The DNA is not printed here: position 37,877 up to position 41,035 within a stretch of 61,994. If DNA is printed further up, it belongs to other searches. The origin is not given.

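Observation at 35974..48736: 12.7 kb operon: one giant binding protein, two permease pairs, an NHL-TPR-Yip1 fusion and a ~950-aa unknown, but no ATPase or regulator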

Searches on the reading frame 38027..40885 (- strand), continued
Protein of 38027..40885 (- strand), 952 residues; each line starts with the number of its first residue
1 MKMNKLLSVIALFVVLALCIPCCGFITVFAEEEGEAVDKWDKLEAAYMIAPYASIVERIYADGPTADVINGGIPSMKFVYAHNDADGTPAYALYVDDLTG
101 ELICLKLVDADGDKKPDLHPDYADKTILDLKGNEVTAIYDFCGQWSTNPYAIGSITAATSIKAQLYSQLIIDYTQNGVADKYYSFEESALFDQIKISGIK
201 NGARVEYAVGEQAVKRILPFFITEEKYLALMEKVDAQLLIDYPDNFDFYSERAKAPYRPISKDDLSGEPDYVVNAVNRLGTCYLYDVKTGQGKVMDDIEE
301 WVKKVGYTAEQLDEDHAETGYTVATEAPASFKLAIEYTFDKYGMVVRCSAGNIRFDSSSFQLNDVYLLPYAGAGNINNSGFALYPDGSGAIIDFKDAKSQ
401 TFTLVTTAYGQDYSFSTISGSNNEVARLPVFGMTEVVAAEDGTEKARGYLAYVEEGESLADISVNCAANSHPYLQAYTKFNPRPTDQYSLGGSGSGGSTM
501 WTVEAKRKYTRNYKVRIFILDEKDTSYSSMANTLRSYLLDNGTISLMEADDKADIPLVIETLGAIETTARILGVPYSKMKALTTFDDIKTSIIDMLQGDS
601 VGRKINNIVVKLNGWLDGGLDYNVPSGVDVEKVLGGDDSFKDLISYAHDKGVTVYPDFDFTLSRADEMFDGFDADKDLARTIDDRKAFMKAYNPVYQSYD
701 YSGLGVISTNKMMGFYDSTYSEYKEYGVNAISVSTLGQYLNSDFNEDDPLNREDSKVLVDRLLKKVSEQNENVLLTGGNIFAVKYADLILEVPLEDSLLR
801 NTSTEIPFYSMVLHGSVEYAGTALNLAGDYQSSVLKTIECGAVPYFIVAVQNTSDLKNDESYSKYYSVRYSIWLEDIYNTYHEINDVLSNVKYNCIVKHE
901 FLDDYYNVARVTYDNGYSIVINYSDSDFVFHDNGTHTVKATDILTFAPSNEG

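Call 50: find_homologous_proteins(query=A1, max_evalue=0.00001)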
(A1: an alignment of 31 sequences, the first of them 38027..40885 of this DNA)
Query A1 (31 sequences) (952 aa, profile of the alignment): 100 proteins with E <= 0.00001 among 8000 candidates.
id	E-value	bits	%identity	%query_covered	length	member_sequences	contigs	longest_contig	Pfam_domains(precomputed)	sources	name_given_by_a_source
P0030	0.0e+0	1168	43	99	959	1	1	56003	PF18952.7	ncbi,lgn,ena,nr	ncbi:MAG: hypothetical protein CVU97_00875 [Firmicutes bacterium HGW-Firmicutes-21]|nr:MAG: hypothet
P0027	0.0e+0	1163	43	99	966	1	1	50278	PF18952.7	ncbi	-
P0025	0.0e+0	1158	43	94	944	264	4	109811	PF18952.7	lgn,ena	-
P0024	0.0e+0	1152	44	97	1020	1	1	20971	PF18952.7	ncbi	-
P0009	0.0e+0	1144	58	99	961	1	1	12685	PF18952.7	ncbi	-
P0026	0.0e+0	1141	43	97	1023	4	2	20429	PF18952.7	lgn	-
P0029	0.0e+0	1132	43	96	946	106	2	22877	PF18952.7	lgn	-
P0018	0.0e+0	1132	56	99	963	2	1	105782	PF18952.7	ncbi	-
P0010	0.0e+0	1126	57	99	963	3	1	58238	PF18952.7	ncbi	-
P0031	0.0e+0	1125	44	96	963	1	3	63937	PF18952.7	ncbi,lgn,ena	-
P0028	0.0e+0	1122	44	96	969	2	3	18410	PF18952.7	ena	-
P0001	0.0e+0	1122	100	100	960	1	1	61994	PF18952.7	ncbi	-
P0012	0.0e+0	1121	57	99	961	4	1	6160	PF18952.7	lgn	-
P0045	0.0e+0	1121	40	96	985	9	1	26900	PF18952.7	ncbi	-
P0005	0.0e+0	1119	73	99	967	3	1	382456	PF18952.7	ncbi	-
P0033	0.0e+0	1116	42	95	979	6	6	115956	PF18952.7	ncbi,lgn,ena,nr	ncbi:MAG: DUF5696 domain-containing protein [Eubacteriales bacterium]|nr:DUF5696 domain-containing p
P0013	0.0e+0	1115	57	98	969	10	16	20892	PF18952.7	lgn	-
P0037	0.0e+0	1112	41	98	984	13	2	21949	PF18952.7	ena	-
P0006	0.0e+0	1110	68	99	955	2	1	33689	PF18952.7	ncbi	-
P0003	0.0e+0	1107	76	99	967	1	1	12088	PF18952.7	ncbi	-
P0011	0.0e+0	1105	58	99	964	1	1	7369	PF18952.7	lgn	-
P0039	0.0e+0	1103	41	98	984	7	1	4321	PF18952.7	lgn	-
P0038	0.0e+0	1102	41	98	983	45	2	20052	PF18952.7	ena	-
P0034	0.0e+0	1101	41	96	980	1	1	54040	PF18952.7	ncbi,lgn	-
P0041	0.0e+0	1100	40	98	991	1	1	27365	PF18952.7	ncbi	-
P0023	0.0e+0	1098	49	99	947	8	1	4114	PF18952.7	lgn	-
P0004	0.0e+0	1096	74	99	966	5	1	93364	PF18952.7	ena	-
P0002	0.0e+0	1094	75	99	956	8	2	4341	PF18952.7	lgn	-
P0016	0.0e+0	1094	57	99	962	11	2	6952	PF18952.7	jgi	-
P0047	0.0e+0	1088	40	94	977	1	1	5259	PF18952.7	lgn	-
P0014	0.0e+0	1087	58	97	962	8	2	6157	PF18952.7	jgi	-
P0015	0.0e+0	1085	56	99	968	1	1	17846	PF18952.7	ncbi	-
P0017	0.0e+0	1077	55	99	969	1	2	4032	PF18952.7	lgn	-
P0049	0.0e+0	1072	39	94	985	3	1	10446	PF18952.7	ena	-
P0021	0.0e+0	1069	53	99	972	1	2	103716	PF18952.7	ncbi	-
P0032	0.0e+0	1065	42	97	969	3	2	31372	PF18952.7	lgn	-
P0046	0.0e+0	1063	40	96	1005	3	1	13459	PF18952.7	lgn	-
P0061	0.0e+0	1063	33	86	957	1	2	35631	PF18952.7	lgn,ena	-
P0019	0.0e+0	1058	54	99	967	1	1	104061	PF18952.7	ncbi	-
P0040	0.0e+0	1058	41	99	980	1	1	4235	PF18952.7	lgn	-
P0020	0.0e+0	1058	54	98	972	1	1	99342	PF18952.7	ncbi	-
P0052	0.0e+0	1057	38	80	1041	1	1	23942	PF18952.7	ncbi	-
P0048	0.0e+0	1054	40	96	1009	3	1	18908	PF18952.7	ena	-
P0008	0.0e+0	1053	60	99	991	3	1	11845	PF18952.7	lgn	-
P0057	0.0e+0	1049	33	83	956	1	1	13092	PF18952.7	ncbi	-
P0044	0.0e+0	1048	41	97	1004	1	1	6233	PF18952.7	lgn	-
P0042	0.0e+0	1048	40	97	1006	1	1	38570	PF18952.7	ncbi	-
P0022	0.0e+0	1044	54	99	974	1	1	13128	PF18952.7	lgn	-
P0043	0.0e+0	1044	41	100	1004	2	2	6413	PF18952.7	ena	-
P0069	0.0e+0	1041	31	82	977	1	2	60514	PF18952.7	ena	-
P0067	0.0e+0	1029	32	83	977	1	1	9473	PF18952.7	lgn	-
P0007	0.0e+0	1028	61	100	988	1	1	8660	PF18952.7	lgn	-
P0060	0.0e+0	1018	36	81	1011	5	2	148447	PF18952.7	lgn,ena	-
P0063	8.6e-298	1008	36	80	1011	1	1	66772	PF18952.7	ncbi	-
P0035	1.6e-297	1007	40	96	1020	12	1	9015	PF18952.7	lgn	-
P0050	1.3e-295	1001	40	82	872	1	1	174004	PF18952.7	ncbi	-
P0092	7.8e-295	999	27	82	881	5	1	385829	PF18952.7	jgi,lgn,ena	-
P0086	1.3e-292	991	29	85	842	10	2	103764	PF18952.7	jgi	-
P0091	5.1e-292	989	27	82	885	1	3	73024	PF18952.7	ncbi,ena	-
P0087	2.5e-291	987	28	83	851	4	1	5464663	PF18952.7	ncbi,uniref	ncbi:DUF5696 domain-containing protein [Paenibacillus sp. EC2-1]|uniref:DUF5696 domain-containing pr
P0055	1.2e-280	952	43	52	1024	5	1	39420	PF18952.7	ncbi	-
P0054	1.0e-275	935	42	50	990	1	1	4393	PF18952.7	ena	-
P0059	1.1e-274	932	33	95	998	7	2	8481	PF18952.7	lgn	-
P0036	4.9e-269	913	39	99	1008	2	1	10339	PF18952.7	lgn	-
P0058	1.2e-266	905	38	79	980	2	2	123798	PF18952.7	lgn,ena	-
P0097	5.3e-266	903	27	83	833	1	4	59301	PF18952.7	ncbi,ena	-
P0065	1.2e-264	899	41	51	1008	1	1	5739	PF18952.7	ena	-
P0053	1.1e-263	895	43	53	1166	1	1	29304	PF18952.7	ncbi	-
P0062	1.4e-263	895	36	80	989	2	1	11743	PF18952.7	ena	-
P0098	1.3e-253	862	26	82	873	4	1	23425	PF18952.7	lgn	-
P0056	1.7e-253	862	39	81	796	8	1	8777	PF18952.7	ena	-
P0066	1.4e-248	846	36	79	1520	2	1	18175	PF18952.7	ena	-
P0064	2.1e-246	838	34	95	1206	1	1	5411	PF18952.7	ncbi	-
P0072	5.6e-245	834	33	79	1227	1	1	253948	PF18952.7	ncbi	-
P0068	6.5e-243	827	36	80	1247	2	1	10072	PF18952.7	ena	-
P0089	1.3e-239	816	27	90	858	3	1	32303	PF18952.7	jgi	-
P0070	2.3e-239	815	33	95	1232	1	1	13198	PF18952.7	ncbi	-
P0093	7.1e-233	794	27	85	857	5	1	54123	PF18952.7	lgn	-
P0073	1.8e-227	776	35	80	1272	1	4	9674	PF18952.7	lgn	-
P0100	1.4e-225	769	26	80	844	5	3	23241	PF18952.7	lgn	-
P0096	5.4e-222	758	26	83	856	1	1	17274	PF18952.7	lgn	-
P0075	9.1e-222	757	34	80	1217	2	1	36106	PF18952.7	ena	-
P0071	1.6e-221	756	36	78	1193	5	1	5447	PF18952.7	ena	-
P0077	4.5e-218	745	33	81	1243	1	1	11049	PF18952.7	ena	-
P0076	8.8e-217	740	32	80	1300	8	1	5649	PF18952.7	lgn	-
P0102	6.3e-211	721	27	61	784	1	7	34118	PF18952.7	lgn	-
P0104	8.1e-210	717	27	61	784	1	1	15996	PF18952.7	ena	-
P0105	7.2e-209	714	25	58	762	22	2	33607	PF18952.7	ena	-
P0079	6.2e-208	711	32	80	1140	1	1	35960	PF18952.7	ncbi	-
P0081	1.5e-205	703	32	80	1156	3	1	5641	PF18952.7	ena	-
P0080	2.5e-205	702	33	80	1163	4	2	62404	PF18952.7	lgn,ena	-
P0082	4.5e-205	702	34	63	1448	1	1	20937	PF18952.7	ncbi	-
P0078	1.3e-200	687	35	63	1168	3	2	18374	PF18952.7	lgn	-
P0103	5.5e-200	685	27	59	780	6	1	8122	PF18952.7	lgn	-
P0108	1.3e-196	674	24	63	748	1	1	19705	PF18952.7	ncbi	-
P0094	2.0e-190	653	27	84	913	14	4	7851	PF18952.7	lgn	-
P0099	1.3e-180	621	26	81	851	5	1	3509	PF18952.7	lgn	-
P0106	5.5e-178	612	25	59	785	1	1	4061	PF18952.7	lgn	-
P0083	6.0e-174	599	35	63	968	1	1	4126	PF18952.7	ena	-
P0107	7.6e-145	502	24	58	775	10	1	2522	PF18952.7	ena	-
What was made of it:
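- Tried and rejected: A 31-sequence profile (call 50) returned the same set of relatives.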

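Call 52: list_cluster_members(proteins=[P0108, P0110, P0102, P0105, P0097, P0100, P0098, P0091, P0085, P0001])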
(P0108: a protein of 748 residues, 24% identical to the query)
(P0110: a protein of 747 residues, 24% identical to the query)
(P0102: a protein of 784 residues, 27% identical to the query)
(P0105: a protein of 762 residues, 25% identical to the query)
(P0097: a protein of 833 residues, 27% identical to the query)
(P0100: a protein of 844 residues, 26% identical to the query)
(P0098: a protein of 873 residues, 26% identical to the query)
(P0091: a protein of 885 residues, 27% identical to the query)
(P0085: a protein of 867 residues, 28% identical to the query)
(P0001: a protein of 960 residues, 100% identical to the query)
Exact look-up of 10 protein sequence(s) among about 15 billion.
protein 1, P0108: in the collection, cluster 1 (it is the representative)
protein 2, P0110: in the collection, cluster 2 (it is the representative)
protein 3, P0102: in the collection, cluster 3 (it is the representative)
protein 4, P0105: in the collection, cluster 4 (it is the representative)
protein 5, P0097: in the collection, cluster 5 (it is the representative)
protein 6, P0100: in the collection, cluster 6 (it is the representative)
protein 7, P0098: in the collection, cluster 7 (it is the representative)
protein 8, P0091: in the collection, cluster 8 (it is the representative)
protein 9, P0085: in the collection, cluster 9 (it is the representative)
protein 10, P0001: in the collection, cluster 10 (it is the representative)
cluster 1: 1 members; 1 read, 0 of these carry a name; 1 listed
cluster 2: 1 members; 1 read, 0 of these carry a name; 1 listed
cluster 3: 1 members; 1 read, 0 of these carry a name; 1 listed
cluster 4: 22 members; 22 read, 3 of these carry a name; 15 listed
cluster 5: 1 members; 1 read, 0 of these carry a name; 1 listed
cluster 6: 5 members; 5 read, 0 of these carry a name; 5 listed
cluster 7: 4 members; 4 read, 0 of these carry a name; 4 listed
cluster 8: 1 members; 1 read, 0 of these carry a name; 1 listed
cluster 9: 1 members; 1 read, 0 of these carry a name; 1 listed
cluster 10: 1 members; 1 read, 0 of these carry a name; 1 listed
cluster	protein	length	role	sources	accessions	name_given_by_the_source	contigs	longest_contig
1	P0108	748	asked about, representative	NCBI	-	-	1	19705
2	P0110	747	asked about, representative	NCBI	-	-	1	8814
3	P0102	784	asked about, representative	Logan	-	-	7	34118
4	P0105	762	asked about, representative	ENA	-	-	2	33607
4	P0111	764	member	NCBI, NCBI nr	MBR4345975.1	MAG: hypothetical protein IKP75_03435 [Oscillospiraceae bacterium] | hypothetical protein [Oscillospiraceae bacterium]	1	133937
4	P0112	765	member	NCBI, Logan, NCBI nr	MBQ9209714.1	MAG: hypothetical protein IJ149_09080 [Oscillospiraceae bacterium] | hypothetical protein [Oscillospiraceae bacterium]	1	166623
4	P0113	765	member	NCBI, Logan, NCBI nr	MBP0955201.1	MAG: hypothetical protein J6M90_06120 [Oscillospiraceae bacterium] | hypothetical protein [Oscillospiraceae bacterium]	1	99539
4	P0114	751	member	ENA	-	-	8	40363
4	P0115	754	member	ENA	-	-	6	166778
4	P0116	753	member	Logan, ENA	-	-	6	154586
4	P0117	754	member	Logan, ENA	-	-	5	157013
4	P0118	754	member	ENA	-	-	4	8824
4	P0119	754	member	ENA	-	-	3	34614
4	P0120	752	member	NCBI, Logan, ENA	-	-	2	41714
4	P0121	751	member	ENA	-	-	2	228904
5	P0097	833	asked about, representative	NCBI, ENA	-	-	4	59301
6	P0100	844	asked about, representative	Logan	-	-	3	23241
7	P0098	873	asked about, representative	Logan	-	-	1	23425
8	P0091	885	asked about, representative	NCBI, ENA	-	-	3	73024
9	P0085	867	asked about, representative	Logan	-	-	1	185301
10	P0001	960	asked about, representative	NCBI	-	-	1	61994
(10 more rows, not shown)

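Call 73: search_protein_families(library=pfam, alignment_id=A6, max_evalue=0.00001)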
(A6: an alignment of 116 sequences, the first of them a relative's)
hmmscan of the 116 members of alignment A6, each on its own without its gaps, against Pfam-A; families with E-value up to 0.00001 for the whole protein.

A. member 1, L038:426-1532:+ (369 aa): 1 family
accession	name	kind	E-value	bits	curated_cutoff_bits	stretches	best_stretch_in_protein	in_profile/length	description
PF02557.22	VanY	-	2.8e-10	40.5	25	1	175-291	9-131/132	D-alanyl-D-alanine carboxypeptidase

B. families by the number of members that match (of 116 scanned): 181 families (the first 25 are shown)
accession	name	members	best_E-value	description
PF00072.30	Response_reg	2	1e-28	Response regulator receiver domain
PF12833.13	HTH_18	2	7.4e-23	Helix-turn-helix domain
PF00165.29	HTH_AraC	2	5.1e-17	Bacterial regulatory helix-turn-helix proteins, AraC family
PF00004.35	AAA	2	8.4e-16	ATPase family associated with various cellular activities (AAA)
PF02811.25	PHP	2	4.1e-13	PHP domain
PF00702.32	Hydrolase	2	3.3e-12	haloacid dehalogenase-like hydrolase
PF12844.13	HTH_19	2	9e-12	Helix-turn-helix domain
PF04055.27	Radical_SAM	2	2.2e-11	Radical SAM superfamily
PF01381.28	HTH_3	2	3.7e-10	Helix-turn-helix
PF00404.24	Dockerin_1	2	1.3e-08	Dockerin type I domain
PF01411.24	tRNA-synt_2c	1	2.8e-193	tRNA synthetases class II (A)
PF08903.17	DUF1846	1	1.3e-169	Domain of unknown function DUF1846, N-terminal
PF02074.21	Peptidase_M32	1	4.4e-163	Carboxypeptidase Taq (M32) metallopeptidase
PF05833.16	NFACT_N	1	2.4e-130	NFACT N-terminal and middle domains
PF07451.17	SpoVAD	1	1.8e-123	Stage V sporulation protein AD (SpoVAD)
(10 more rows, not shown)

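Call 77: search_dna_similar(query=window:38027-40885:-, collection=plasmids, mode=protein, max_rows=15)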
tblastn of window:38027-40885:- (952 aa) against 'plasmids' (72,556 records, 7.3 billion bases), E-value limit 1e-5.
Records with a match: 2; places in all: 2; records where one place covers at least 80% of the query: 1.
Best place of each record, by identity: <60% 2.
By first word of the organism name: Butyrivibrio 1; Paenibacillus 1.
By predicted mobility (MOB-suite, as given by PLSDB): non-mobilizable 2.
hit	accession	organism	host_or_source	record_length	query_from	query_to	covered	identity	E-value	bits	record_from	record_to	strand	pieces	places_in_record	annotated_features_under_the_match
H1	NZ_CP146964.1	Butyrivibrio fibrisolvens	Bovinae,Bovine rumen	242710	145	926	82%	26.6%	9e-66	249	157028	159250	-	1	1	DUF5696 domain-containing protein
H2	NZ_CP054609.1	Paenibacillus cellulosilyticus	cell culture,soil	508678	313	928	65%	26.6%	1e-37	161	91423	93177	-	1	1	DUF5696 domain-containing protein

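Call 78: get_annotated_region(hit=H1, flank=12000)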
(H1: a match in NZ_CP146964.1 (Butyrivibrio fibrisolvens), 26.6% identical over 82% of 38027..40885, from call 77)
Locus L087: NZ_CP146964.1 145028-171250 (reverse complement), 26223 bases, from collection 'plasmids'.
description: Butyrivibrio fibrisolvens strain D1 plasmid pNP243, complete sequence
organism: Butyrivibrio fibrisolvens (NCBI taxid 831)
taxonomy: Bacteria; Bacillota; Clostridia; Lachnospirales; Lachnospiraceae; Butyrivibrio; Butyrivibrio fibrisolvens
host: -; source: Bovinae,Bovine rumen; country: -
typing (MOB-suite, as given by PLSDB): non-mobilizable
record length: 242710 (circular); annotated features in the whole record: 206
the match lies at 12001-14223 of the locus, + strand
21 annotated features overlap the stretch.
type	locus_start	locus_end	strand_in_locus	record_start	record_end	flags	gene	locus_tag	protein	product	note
CDS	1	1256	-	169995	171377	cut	-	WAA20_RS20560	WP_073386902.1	response regulator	GO:0000160 - phosphorelay signal transduction system [Evidence IEA]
CDS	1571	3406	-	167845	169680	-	-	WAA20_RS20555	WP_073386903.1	histidine kinase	GO:0000160 - phosphorelay signal transduction system [Evidence IEA]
CDS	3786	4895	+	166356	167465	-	-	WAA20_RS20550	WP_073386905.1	glycoside hydrolase family 43 protein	-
CDS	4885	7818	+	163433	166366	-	-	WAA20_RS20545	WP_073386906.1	extracellular solute-binding protein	-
CDS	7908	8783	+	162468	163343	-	-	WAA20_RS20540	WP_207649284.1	sugar ABC transporter permease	-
CDS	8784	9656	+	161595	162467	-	-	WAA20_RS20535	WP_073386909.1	carbohydrate ABC transporter permease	GO:0008643 - carbohydrate transport [Evidence IEA]; GO:0055085 - transmembrane transport [Evidence IEA]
CDS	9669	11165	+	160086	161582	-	-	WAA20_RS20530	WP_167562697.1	NHL repeat-containing protein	-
CDS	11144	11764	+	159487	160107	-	-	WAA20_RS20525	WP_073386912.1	YIP1 family protein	-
CDS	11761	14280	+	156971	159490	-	-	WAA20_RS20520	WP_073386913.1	DUF5696 domain-containing protein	-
CDS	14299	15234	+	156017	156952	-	-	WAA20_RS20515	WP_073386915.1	sugar ABC transporter permease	-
CDS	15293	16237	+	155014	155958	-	-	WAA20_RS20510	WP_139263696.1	carbohydrate ABC transporter permease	GO:0008643 - carbohydrate transport [Evidence IEA]; GO:0055085 - transmembrane transport [Evidence IEA]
CDS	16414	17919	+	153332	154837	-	-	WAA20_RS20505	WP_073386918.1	extracellular solute-binding protein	-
CDS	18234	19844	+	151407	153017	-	-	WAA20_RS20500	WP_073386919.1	extracellular solute-binding protein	-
CDS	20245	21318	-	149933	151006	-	-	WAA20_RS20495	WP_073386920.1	J domain-containing protein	-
CDS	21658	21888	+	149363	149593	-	-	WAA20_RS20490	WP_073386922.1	hypothetical protein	-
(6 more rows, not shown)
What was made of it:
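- On Gram-positive polysaccharide utilisation locus: The criterion is met in Butyrivibrio, which has HK/RR and GH43 (call 78).
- GH43 plus HK/RR in Butyrivibrio (call 78).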
